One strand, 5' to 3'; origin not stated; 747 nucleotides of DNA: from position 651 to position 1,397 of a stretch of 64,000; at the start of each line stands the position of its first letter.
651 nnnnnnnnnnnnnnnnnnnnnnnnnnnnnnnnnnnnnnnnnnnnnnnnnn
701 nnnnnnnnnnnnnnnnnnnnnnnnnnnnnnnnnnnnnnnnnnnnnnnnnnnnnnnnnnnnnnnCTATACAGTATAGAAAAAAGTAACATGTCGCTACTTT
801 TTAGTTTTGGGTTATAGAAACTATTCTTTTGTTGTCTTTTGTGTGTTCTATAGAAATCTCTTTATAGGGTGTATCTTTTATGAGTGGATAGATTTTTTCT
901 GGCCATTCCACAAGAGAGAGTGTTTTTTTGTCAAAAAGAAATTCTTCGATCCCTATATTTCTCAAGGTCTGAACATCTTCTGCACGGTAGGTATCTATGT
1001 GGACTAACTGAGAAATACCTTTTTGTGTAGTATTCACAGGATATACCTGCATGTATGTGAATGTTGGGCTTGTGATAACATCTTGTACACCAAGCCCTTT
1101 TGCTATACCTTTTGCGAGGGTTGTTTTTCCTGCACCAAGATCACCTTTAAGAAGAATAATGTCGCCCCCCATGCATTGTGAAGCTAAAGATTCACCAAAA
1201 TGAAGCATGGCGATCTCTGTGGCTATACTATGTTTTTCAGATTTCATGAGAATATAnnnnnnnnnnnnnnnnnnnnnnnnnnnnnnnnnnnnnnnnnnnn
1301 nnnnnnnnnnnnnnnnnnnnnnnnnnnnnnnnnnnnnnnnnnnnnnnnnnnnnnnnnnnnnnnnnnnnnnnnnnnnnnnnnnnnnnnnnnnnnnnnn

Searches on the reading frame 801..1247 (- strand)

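Call 3: search_protein_families(library=pfam, proteins=[window:801-1247:-], max_evalue=0.01)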
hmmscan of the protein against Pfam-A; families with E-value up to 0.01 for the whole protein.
window:801-1247:- (148 aa): 5 families
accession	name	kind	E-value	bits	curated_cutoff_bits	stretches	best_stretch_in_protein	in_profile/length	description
PF02367.23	TsaE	-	9.3e-35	119.8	26.6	1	10-141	3-126/128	Threonylcarbamoyl adenosine biosynthesis protein TsaE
PF06068.19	TIP49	-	0.00014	21.6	23.8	1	22-56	44-77/347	TIP49 P-loop domain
PF05496.18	RuvB_N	-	0.0043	17.3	27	1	29-60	34-65/159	Holliday junction DNA helicase RuvB P-loop domain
PF05729.18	NACHT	-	0.0049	17.1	26.7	1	30-60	2-32/167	NACHT domain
PF13238.12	AAA_18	-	0.0096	16.8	29.4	0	31-59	1-28/128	AAA domain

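Call 4: search_protein_families(library=ncbifam, proteins=[window:801-1247:-], max_evalue=0.01)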
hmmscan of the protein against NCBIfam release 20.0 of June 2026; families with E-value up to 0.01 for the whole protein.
window:801-1247:- (148 aa): 6 families
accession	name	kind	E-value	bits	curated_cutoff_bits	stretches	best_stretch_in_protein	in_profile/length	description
TIGR00150.1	T6A_YjeE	equivalog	1.8e-31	108.8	60.1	1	10-145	4-132/135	tRNA (adenosine(37)-N6)-threonylcarbamoyltransferase complex ATPase subunit type 1 TsaE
NF007931.0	PRK10646.1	equivalog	1.2e-21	77.2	246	1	7-138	7-131/153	tRNA (adenosine(37)-N6)-threonylcarbamoyltransferase complex ATPase subunit type 1 TsaE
NF011522.0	PRK14961.1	equivalog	0.0025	16.7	562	1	31-98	41-107/363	DNA polymerase III subunits gamma and tau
TIGR03015.1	pepcterm_ATPase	hypoth_equivalog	0.0027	17.2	324.5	1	30-106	45-117/269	XrtA/PEP-CTERM system-associated ATPase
NF000355.4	ribo_prot_ABC_F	equivalog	0.006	15.5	380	1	26-101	337-419/499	ribosomal protection-like ABC-F family protein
NF000868.0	PRK00080.1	equivalog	0.0089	14.9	282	0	29-60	52-83/330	Holliday junction branch migration DNA helicase RuvB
